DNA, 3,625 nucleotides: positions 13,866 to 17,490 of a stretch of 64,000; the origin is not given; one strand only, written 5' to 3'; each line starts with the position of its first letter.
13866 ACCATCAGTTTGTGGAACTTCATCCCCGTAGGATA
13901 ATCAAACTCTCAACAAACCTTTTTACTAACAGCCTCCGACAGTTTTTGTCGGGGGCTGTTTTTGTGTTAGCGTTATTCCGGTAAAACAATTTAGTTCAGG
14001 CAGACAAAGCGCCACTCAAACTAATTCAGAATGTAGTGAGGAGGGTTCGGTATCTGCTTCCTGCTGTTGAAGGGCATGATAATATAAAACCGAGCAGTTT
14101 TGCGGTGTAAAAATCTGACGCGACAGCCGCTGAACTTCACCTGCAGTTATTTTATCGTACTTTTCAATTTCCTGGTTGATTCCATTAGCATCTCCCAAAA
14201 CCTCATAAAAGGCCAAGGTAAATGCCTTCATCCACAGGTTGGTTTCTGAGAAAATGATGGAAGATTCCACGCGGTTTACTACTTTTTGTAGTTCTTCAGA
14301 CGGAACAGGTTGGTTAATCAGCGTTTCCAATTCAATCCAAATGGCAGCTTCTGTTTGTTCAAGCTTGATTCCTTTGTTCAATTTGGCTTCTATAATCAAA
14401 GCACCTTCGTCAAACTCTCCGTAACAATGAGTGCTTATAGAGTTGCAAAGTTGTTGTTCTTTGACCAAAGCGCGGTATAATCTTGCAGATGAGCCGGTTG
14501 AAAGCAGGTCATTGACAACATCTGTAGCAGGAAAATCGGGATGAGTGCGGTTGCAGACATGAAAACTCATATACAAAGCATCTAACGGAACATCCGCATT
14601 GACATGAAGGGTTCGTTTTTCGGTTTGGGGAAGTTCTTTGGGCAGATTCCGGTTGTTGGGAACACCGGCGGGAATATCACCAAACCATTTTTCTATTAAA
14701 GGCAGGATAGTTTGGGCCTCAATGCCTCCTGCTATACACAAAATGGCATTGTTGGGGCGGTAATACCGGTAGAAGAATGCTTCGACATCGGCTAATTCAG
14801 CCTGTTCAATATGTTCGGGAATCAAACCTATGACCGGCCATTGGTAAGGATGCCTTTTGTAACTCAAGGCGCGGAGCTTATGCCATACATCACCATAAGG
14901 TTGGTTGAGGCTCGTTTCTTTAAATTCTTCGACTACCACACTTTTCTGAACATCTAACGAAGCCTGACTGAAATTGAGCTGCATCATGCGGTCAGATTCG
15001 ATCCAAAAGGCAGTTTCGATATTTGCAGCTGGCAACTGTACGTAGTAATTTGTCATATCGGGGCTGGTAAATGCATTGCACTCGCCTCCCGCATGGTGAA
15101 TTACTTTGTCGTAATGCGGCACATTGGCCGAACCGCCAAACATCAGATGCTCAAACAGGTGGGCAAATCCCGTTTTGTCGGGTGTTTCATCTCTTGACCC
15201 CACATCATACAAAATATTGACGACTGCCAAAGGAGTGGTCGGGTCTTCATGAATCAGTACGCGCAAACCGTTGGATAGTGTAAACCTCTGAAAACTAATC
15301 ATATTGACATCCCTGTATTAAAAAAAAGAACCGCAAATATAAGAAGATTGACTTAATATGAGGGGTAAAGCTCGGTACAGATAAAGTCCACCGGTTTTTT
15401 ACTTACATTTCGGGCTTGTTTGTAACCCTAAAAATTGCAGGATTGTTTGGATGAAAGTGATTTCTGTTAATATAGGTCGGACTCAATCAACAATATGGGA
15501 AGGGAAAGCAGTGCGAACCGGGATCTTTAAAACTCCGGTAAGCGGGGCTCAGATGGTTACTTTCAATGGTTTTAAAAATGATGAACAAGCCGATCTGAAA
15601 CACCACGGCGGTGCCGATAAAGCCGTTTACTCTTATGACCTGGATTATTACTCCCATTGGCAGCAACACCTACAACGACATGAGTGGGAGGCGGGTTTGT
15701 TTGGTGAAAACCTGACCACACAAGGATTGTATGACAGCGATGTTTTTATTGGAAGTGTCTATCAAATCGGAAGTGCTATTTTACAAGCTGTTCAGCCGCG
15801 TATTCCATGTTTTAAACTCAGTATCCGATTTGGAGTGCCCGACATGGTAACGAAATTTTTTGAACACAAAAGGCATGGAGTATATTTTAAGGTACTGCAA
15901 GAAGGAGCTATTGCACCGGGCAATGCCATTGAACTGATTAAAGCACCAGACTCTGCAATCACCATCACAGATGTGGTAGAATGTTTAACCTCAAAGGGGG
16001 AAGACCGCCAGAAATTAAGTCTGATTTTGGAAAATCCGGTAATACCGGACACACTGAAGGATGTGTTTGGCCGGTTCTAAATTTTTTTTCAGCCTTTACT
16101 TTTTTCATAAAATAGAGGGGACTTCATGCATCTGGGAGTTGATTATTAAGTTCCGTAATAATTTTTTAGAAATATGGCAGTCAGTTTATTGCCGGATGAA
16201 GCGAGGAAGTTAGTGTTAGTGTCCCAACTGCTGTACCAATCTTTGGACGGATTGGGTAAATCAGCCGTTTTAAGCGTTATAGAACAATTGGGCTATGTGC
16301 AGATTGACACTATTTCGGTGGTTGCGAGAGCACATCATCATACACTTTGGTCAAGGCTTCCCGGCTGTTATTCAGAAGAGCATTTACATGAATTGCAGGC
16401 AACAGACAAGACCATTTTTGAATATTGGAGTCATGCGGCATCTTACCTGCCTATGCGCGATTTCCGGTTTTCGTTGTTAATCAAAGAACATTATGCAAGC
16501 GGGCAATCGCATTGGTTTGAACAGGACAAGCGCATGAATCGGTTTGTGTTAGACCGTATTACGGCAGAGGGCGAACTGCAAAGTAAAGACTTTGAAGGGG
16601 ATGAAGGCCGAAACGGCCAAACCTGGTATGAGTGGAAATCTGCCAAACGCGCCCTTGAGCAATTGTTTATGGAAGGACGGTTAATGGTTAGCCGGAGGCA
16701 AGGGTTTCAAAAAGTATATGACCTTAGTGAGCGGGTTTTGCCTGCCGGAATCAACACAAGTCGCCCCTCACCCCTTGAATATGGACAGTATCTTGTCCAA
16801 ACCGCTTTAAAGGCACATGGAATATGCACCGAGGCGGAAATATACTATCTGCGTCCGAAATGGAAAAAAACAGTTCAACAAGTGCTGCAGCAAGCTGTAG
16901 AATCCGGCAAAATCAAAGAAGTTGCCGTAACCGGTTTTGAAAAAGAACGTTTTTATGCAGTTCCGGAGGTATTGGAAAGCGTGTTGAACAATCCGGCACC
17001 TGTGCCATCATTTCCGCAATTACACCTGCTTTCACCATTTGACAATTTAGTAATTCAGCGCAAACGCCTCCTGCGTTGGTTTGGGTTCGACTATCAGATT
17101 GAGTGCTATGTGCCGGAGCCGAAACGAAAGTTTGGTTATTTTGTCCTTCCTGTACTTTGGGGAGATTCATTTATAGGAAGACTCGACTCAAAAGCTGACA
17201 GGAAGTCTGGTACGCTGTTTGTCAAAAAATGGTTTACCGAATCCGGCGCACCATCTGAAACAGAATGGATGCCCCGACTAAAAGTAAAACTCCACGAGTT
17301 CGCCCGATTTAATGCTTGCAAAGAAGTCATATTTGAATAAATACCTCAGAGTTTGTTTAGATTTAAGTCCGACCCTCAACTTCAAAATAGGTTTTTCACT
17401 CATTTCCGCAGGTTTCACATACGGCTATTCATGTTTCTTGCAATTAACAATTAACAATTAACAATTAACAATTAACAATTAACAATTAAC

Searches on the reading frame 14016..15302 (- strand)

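Call 10: search_protein_families(library=ncbifam, proteins=[window:14016-15302:-], max_evalue=0.01)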
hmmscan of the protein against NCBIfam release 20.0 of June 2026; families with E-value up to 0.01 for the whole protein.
window:14016-15302:- (428 aa): 3 families
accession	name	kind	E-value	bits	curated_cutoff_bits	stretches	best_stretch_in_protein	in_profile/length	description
TIGR02110.1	PQQ_syn_pqqF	equivalog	3.1e-17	62.6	320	1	6-343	2-344/697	pyrroloquinoline quinone biosynthesis protein PqqF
NF047421.1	YfmH_fam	equivalog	1.2e-13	51.1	250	1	35-406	51-419/425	EF-P 5-aminopentanol modification-associated protein YfmH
NF011681.0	PRK15101.1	equivalog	3.8e-12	45.1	765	1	4-121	44-164/961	pitrilysin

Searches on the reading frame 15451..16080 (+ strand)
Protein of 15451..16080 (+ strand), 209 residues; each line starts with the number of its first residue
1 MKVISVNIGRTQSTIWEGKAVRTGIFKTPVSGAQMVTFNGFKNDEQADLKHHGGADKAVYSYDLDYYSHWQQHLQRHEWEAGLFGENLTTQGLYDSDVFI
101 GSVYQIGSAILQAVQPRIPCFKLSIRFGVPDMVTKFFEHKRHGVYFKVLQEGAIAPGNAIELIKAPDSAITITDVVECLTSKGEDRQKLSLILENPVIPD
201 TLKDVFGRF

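Call 10: search_protein_families(library=ncbifam, proteins=[window:15451-16080:+], max_evalue=0.01)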
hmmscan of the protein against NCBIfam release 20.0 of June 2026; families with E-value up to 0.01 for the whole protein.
window:15451-16080:+ (209 aa): 2 families
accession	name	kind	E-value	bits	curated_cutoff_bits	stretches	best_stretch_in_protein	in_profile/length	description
NF008577.1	PRK11536.1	equivalog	3.1e-35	121.5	294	1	3-176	3-174/222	6-hydroxyaminopurine reductase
NF011069.0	PRK14499.1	equivalog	5.5e-06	25.7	457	1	22-164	173-307/308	cyclic pyranopterin monophosphate synthase MoaC/MOSC-domain-containing protein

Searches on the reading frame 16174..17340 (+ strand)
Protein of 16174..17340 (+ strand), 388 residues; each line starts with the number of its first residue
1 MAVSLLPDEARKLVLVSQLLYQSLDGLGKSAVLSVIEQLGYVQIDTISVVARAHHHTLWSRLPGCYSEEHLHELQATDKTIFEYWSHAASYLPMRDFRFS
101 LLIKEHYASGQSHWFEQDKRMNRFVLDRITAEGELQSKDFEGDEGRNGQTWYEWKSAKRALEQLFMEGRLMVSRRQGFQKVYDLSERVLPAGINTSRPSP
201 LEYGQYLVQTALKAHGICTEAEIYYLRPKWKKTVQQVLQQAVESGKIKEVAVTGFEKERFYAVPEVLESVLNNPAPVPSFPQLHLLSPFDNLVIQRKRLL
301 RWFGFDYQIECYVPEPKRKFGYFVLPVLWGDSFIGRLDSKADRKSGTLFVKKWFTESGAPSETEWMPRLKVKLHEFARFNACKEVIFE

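Call 31: search_protein_families(library=pfam, proteins=[window:16174-17340:+], max_evalue=0.001)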
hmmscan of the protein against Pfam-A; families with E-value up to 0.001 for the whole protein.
window:16174-17340:+ (388 aa): 1 family
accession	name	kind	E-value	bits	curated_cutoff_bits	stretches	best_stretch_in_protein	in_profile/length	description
PF06224.18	AlkZ-like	-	2e-70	238.5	25.9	1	36-365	1-315/329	DNA glycosylase AlkZ-like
